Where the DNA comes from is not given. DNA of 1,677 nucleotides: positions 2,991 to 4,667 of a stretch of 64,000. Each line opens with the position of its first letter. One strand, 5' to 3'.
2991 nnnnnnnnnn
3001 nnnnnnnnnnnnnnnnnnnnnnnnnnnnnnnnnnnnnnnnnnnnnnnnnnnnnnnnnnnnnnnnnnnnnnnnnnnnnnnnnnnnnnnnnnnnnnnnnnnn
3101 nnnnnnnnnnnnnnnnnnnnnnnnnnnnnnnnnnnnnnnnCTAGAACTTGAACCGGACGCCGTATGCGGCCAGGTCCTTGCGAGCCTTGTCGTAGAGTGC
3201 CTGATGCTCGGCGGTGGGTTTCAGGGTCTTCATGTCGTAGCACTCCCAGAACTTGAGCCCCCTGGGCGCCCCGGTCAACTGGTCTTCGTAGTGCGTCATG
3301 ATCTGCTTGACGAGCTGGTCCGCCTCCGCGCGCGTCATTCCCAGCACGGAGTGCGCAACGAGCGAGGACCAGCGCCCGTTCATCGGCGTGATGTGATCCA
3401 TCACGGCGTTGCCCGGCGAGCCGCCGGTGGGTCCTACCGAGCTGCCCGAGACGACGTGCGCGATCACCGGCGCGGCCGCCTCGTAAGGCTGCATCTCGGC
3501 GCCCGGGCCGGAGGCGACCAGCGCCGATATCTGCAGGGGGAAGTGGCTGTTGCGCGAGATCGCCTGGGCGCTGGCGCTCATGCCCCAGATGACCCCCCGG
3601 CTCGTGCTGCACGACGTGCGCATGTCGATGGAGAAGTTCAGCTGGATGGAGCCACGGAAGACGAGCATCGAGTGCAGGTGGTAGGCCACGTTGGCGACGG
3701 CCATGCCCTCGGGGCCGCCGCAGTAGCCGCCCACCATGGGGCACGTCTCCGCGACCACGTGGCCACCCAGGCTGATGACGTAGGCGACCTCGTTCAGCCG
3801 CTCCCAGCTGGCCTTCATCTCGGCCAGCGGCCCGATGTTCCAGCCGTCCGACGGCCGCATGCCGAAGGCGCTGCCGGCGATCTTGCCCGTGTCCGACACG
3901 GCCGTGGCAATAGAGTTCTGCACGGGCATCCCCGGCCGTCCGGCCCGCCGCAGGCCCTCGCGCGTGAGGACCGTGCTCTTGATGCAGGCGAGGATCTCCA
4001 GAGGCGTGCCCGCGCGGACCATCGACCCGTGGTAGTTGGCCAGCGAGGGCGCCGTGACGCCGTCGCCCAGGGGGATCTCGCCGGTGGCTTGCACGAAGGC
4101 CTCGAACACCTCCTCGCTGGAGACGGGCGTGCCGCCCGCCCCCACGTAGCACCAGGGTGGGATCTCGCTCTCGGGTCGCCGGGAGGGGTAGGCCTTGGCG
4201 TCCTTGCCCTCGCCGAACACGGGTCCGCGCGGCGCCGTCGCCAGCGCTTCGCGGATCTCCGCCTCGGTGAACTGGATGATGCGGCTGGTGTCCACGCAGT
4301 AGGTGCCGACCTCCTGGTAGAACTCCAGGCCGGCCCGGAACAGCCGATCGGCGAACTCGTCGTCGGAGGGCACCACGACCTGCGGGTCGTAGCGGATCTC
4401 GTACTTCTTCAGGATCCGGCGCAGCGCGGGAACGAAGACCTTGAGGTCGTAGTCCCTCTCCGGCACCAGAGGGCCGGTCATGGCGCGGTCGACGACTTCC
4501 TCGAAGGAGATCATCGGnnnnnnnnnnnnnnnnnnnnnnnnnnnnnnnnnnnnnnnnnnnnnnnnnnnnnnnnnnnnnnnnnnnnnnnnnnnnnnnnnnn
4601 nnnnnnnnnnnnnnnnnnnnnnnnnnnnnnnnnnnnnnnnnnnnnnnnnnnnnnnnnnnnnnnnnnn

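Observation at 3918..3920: Gln codon CAG sits where MtmB carries the pyrrolysine UAG codon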

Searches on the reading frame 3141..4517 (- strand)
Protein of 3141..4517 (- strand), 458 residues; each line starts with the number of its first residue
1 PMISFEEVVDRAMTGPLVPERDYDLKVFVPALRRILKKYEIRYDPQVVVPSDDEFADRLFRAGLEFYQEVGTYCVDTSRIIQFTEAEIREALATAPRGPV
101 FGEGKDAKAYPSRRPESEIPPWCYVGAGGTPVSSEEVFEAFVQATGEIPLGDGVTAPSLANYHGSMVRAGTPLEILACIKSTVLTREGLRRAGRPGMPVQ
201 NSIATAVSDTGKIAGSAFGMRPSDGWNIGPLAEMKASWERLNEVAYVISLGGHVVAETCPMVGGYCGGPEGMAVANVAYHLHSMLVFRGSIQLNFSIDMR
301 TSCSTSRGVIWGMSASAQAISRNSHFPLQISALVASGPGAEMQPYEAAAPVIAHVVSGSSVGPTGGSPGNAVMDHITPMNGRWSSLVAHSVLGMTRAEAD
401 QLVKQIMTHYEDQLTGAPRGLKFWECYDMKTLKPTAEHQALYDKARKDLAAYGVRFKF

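Call 3: search_solved_structures(query=window:3141-4517:-, max_evalue=0.01, show_alignments=3)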
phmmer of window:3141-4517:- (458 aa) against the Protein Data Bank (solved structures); distinct sequences matched with E-value up to 0.01: 2.
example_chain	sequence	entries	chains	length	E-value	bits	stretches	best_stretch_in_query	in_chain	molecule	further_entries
1tv2_A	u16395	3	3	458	3.9e-54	187.2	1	8-454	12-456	Monomethylamine methyltransferase mtmB1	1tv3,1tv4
1l2q_A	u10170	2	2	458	6.3e-54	186.6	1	8-454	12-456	monomethylamine methyltransferase | Monomethylamine methyltransferase mtmB1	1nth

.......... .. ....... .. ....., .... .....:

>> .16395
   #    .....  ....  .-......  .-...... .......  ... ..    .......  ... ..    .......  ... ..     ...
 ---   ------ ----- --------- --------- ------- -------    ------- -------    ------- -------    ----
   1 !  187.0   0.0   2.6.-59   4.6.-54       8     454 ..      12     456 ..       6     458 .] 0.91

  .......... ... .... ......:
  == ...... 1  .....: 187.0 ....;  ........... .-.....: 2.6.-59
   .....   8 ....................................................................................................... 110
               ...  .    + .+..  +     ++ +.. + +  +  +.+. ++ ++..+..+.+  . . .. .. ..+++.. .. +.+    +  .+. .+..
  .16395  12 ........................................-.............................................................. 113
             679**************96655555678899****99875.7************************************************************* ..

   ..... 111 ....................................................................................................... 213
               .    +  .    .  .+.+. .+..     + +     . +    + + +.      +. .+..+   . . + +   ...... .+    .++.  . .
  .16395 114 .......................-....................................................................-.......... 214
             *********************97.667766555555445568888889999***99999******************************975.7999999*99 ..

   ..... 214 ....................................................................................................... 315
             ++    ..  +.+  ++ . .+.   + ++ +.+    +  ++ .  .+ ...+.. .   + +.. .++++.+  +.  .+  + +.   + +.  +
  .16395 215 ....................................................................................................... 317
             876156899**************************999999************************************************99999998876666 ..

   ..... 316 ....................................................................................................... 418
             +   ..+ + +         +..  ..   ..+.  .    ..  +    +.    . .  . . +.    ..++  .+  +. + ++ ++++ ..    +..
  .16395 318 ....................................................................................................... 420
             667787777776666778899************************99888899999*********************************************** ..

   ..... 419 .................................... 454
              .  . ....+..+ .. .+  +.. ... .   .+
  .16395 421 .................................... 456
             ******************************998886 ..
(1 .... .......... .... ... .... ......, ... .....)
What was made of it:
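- The protein is only 29% identical to Pyl-MtmB (call 3).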

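Call 4: search_protein_families(library=pfam, proteins=[window:3141-4517:-])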
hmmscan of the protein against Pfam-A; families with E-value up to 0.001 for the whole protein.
window:3141-4517:- (458 aa): 1 family
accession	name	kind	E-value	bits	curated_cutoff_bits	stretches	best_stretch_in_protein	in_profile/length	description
PF05369.18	MtmB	-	7.1e-90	302.4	25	1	7-453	5-449/450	Monomethylamine methyltransferase MtmB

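Call 5: find_homologous_proteins(query=window:3141-4514:-, max_evalue=0.00001)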
Query window:3141-4514:- (457 aa): 655 proteins with E <= 0.00001 among 8000 candidates; the best 120 are listed.
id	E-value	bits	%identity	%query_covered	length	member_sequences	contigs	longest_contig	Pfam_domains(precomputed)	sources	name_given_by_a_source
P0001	1.2e-297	1005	96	100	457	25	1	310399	PF05369.19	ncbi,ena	-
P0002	5.0e-264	894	84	100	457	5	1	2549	PF05369.19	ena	-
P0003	2.5e-261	885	83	100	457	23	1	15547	PF05369.19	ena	-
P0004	7.2e-256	867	81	100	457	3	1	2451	PF05369.19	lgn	-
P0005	8.3e-253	857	81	100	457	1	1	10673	PF05369.19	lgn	-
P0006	9.3e-250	847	79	100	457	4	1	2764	PF05369.19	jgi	jgi:methylamine--corrinoid protein Co-methyltransferase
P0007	4.6e-241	818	77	100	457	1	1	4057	PF05369.19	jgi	jgi:methylamine--corrinoid protein Co-methyltransferase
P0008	8.3e-225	765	86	85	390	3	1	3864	PF05369.19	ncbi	ncbi:MAG: monomethylamine:corrinoid methyltransferase, partial [Anaerolineae bacterium]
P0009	2.8e-216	737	68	100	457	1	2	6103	PF05369.19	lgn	-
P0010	4.4e-193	660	62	100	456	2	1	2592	PF05369.19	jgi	-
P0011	2.3e-191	654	61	100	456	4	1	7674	PF05369.19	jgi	-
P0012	1.1e-189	649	61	100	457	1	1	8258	PF05369.19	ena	-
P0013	4.8e-189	647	61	100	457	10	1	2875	PF05369.19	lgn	-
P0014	1.1e-188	646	60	100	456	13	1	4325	PF05369.19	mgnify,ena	mgnify:CR=1 FL=1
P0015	1.2e-188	646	60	100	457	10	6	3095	PF05369.19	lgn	-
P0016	4.5e-188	644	60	100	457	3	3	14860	PF05369.19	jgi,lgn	-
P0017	1.5e-187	642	59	100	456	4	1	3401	PF05369.19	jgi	-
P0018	3.3e-185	634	60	100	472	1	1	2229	PF05369.19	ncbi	-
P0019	3.5e-185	634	61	100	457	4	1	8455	PF05369.19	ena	-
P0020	7.7e-185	633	59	100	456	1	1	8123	PF05369.19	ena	-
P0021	2.5e-184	631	60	100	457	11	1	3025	PF05369.19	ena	-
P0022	8.7e-184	629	59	100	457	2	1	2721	PF05369.19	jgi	-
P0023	1.5e-183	629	60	100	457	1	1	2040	PF05369.19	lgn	-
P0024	2.9e-183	628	60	100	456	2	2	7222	PF05369.19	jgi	-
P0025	3.8e-181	621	58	100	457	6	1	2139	PF05369.19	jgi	-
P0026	7.5e-180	617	59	100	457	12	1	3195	PF05369.19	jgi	-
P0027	1.7e-179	615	58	100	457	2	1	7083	PF05369.19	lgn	-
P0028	3.9e-179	614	59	100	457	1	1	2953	PF05369.19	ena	-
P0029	9.4e-179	613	58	100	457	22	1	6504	PF05369.19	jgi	-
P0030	3.0e-178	611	57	100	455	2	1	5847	PF05369.19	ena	-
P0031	3.3e-178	611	58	100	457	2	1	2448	PF05369.19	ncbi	-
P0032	5.8e-178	610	58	100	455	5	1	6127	PF05369.19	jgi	-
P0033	1.6e-177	609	58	100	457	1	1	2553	PF05369.19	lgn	-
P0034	1.4e-176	606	57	100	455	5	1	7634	PF05369.19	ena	-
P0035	3.3e-176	605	57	100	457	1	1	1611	PF05369.19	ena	-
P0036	5.1e-176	604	58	100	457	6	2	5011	PF05369.19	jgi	-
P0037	7.4e-175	600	58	100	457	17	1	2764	PF05369.19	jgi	-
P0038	2.9e-174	598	58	100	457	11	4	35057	PF05369.19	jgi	-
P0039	3.1e-174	598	56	100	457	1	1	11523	PF05369.19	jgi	-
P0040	6.4e-174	597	58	99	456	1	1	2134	PF05369.19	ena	-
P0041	1.3e-173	596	57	100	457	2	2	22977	PF05369.19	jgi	-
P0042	1.9e-173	595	56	100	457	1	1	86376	PF05369.19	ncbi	ncbi:monomethylamine:corrinoid methyltransferase [Chloroflexota bacterium]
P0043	6.9e-173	594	56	99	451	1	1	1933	PF05369.19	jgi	-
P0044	5.4e-172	591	57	100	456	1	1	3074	PF05369.19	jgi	-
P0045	5.8e-172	591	57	100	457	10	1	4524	PF05369.19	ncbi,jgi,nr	ncbi:MAG: hypothetical protein DRP87_18155 [Spirochaetes bacterium]|nr:MAG: hypothetical protein DRP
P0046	5.2e-171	587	58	100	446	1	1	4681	PF05369.19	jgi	-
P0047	5.0e-170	584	55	100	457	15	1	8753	PF05369.19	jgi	jgi:methylamine--corrinoid protein Co-methyltransferase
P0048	1.0e-169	583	81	69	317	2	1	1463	PF05369.19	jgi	jgi:methylamine--corrinoid protein Co-methyltransferase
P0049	2.2e-169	582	55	100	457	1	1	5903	PF05369.19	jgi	jgi:hypothetical protein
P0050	1.7e-168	579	56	100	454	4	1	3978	PF05369.19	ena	-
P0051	2.0e-168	579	56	100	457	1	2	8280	PF05369.19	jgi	-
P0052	3.6e-168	578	54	100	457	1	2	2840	PF05369.19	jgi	-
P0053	2.4e-167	575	54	100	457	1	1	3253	PF05369.19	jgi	jgi:hypothetical protein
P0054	4.1e-167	575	56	99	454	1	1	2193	PF05369.19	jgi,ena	-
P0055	7.3e-167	574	54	100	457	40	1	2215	PF05369.19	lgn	-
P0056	8.8e-167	573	54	100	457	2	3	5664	PF05369.19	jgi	jgi:methylamine--corrinoid protein Co-methyltransferase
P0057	1.0e-166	573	54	100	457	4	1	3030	PF05369.19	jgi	-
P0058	2.8e-166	572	54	100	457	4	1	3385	PF05369.19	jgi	-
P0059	4.4e-166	571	54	100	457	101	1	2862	PF05369.19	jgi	-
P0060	7.7e-166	570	54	100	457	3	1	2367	PF05369.19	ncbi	-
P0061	1.0e-165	570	54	100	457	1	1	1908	PF05369.19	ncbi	-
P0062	1.2e-165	570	54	100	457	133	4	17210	PF05369.19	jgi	jgi:methylamine--corrinoid protein Co-methyltransferase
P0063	7.9e-165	567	53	100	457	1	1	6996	PF05369.19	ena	-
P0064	1.6e-164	566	53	100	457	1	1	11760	PF05369.19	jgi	-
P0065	5.4e-164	564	54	100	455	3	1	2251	PF05369.19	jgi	-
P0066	3.4e-163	562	54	100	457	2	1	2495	PF05369.19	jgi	-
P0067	6.3e-163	561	53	100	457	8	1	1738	PF05369.19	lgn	-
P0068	6.6e-162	557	54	100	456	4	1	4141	PF05369.19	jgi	jgi:methylamine--corrinoid protein Co-methyltransferase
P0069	6.8e-162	557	54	100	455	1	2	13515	PF05369.19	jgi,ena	-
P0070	1.0e-161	557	53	100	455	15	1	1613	PF05369.19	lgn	-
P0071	1.5e-161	556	52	100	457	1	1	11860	PF05369.19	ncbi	-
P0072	4.9e-161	555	53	100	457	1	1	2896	PF05369.19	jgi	jgi:hypothetical protein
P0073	8.8e-161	554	53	100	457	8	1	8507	PF05369.19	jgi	jgi:hypothetical protein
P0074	1.2e-160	553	52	100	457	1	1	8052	PF05369.19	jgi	jgi:methylamine--corrinoid protein Co-methyltransferase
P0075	1.9e-160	553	54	100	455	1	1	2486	PF05369.19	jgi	jgi:hypothetical protein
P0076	2.3e-160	552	52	100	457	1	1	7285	PF05369.19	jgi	jgi:methylamine--corrinoid protein Co-methyltransferase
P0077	8.2e-160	550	52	100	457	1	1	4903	PF05369.19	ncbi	ncbi:monomethylamine:corrinoid methyltransferase [Pseudomonadota bacterium]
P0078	2.4e-159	549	52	100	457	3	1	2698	PF05369.19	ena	-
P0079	4.2e-159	548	52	100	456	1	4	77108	PF05369.19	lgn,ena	-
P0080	1.6e-158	546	54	100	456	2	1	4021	PF05369.19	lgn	-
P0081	2.9e-158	545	55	100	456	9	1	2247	PF05369.19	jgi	jgi:methylamine--corrinoid protein Co-methyltransferase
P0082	4.3e-158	545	54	100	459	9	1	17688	PF05369.19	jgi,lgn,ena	-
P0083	5.6e-158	544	53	100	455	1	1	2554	PF05369.19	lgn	-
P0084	6.7e-158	544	53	100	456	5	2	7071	PF05369.19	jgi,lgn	jgi:methylamine--corrinoid protein Co-methyltransferase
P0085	7.1e-158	544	53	100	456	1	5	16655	PF05369.19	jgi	jgi:methylamine--corrinoid protein Co-methyltransferase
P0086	2.7e-157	542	53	100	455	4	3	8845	PF05369.19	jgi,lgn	-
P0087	5.5e-157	541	58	89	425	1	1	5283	PF05369.19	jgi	-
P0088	3.1e-156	539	52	100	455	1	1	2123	PF05369.19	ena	-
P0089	8.1e-156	537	52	100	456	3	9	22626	PF05369.19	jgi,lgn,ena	jgi:methylamine--corrinoid protein Co-methyltransferase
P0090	1.1e-155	537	52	100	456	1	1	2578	PF05369.19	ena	-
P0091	2.0e-155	536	52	100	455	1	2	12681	PF05369.19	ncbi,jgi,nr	ncbi:MAG: monomethylamine:corrinoid methyltransferase [Deltaproteobacteria bacterium]|nr:monomethyla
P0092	2.1e-155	536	54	100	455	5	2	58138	PF05369.19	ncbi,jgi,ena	-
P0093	3.7e-155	535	58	88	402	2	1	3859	PF05369.19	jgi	-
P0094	8.4e-155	534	50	100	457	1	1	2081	PF05369.19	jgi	-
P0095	1.0e-154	534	52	100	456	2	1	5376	PF05369.19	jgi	jgi:methylamine--corrinoid protein Co-methyltransferase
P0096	1.0e-153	530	52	99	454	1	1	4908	PF05369.19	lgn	-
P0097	1.3e-153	530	51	100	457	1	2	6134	PF05369.19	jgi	-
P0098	1.4e-153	530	52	100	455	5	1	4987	PF05369.19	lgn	-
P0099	2.3e-153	529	54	100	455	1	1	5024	PF05369.19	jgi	jgi:methylamine--corrinoid protein Co-methyltransferase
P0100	2.3e-153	529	51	100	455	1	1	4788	PF05369.19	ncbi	-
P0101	7.6e-153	528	51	100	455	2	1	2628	PF05369.19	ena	-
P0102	1.9e-152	526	52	100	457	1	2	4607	PF05369.19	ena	-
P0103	5.6e-152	525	52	100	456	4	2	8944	PF05369.19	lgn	-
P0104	5.6e-152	525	52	100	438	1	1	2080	PF05369.19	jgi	jgi:hypothetical protein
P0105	1.1e-151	524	51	99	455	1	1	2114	PF05369.19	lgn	-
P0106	1.2e-151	524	52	100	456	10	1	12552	PF05369.19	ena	-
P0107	2.2e-151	523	51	100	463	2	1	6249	PF05369.19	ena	-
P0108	2.3e-151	523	55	90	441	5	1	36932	PF05369.19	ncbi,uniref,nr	ncbi:monomethylamine:corrinoid methyltransferase [Candidatus Hakubella thermalkaliphila]|uniref:mono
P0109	4.3e-151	522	51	100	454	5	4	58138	PF05369.19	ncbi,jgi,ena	-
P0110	2.8e-150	519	51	100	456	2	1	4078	PF05369.19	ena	-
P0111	4.7e-150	518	51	99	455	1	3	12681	PF05369.19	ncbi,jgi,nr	ncbi:MAG: monomethylamine:corrinoid methyltransferase [Deltaproteobacteria bacterium]|nr:monomethyla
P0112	1.0e-149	517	50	100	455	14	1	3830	PF05369.19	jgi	jgi:methylamine--corrinoid protein Co-methyltransferase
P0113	1.4e-149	517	49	100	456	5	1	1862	PF05369.19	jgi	jgi:methylamine--corrinoid protein Co-methyltransferase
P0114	3.2e-149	516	51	100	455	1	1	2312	PF05369.19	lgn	-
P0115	4.2e-149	515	52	100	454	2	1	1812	PF05369.19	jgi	jgi:methylamine--corrinoid protein Co-methyltransferase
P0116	5.8e-149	515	49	100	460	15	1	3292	PF05369.19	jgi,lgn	-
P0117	7.3e-149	514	52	100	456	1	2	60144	PF05369.19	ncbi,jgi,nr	ncbi:MAG: monomethylamine:corrinoid methyltransferase [Deltaproteobacteria bacterium]|nr:monomethyla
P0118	1.4e-148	514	51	100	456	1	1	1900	PF05369.19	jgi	-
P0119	4.0e-148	512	51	100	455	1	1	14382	PF05369.19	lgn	-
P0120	1.1e-147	511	55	91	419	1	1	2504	PF05369.19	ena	-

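Call 12: find_encoding_contigs(protein=P0001, flank=10000, max_places=4)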
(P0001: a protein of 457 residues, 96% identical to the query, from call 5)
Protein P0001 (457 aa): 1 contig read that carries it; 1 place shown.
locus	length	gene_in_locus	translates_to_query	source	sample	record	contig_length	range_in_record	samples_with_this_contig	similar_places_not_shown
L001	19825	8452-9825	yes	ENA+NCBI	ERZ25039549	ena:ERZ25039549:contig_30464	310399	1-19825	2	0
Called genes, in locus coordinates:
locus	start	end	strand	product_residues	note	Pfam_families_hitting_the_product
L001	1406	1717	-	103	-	-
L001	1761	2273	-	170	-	-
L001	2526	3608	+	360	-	PF05787:PhoX (faint), PF08450:SGL (faint), PF24684:Vgb_lyase (faint), PF25021:TEN_NHL (weak), PF06977:SdiA-regulated (faint), PF01436:NHL (faint), PF06739:SBBP (faint), PF25021:TEN_NHL, +1 more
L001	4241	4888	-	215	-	PF00440:TetR_N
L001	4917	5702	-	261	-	PF10920:DUF2705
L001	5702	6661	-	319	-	PF00005:ABC_tran, PF13191:AAA_16 (faint), PF13304:AAA_21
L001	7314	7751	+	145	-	PF13404:HTH_AsnC-type (weak), PF13412:HTH_24 (weak), PF01037:AsnC_trans_reg (weak)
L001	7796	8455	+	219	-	PF02607:B12-binding_2, PF02310:B12-binding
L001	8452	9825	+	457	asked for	PF05369:MtmB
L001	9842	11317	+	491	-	PF06253:MTTB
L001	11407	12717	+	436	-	PF00202:Aminotran_3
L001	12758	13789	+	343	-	PF14336:GLUCM-like_C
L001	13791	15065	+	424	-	-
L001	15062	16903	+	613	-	PF02730:AFOR_N, PF01314:AFOR_C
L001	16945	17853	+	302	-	PF00701:DHDPS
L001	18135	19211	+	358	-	PF02754:CCG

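Call 13: find_encoding_contigs(protein=window:3141-4514:-, flank=10000, max_places=4)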
Protein window:3141-4514:- (457 aa): no gene with exactly this product is on record in the collection.
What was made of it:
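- Tried and rejected: Exact-sequence look-up of the window protein found nothing on record (call 13).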
